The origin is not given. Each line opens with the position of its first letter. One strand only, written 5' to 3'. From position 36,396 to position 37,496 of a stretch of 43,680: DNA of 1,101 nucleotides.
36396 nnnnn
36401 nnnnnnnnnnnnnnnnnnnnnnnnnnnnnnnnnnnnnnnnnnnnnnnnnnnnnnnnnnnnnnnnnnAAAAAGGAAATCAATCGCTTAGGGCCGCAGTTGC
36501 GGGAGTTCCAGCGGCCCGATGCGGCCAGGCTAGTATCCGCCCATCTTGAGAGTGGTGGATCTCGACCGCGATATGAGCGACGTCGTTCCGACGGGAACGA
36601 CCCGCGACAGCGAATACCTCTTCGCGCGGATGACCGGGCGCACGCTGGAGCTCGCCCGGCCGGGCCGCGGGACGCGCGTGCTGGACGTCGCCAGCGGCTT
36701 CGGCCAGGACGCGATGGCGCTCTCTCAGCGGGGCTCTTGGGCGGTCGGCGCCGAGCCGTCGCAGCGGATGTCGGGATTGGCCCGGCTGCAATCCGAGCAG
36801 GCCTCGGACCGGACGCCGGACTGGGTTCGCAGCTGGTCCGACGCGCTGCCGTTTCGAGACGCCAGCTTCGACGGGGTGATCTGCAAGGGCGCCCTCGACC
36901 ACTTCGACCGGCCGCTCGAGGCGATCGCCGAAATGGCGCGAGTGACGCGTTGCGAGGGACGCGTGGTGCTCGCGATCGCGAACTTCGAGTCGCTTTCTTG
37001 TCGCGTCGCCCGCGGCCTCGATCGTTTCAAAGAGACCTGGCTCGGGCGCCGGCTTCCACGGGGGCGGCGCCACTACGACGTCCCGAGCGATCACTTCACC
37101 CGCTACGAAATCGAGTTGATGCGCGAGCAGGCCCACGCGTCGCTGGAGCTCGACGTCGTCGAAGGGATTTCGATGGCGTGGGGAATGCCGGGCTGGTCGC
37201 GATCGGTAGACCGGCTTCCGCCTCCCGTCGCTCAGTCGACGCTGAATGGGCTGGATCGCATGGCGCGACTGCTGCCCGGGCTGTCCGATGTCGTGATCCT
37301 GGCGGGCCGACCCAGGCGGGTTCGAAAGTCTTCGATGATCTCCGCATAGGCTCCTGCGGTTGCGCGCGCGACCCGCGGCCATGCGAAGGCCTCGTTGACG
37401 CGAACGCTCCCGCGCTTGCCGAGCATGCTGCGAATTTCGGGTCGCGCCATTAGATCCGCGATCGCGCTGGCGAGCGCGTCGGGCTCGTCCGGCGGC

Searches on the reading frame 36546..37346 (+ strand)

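Call 92: search_protein_families(library=pfam, proteins=[window:36546-37346:+], max_evalue=0.001)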
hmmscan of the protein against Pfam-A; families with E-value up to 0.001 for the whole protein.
window:36546-37346:+ (267 aa): 6 families
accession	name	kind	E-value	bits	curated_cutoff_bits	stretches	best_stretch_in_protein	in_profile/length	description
PF08241.18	Methyltransf_11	-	3.5e-16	60.1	21.2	1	46-141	1-94/95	Methyltransferase domain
PF13649.12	Methyltransf_25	-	5.5e-13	49.9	27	1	45-138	1-97/97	Methyltransferase domain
PF13489.12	Methyltransf_23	-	1.1e-07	32.1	27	1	24-169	4-136/164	Methyltransferase domain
PF08242.18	Methyltransf_12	-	2.4e-07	31.8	30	1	46-139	1-97/98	Methyltransferase domain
PF13847.12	Methyltransf_31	-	1.1e-06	28.9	27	1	41-146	3-113/145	Methyltransferase domain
PF01209.24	Ubie_methyltran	-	7.6e-06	25.9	20.1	1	35-142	41-151/233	ubiE/COQ5 methyltransferase family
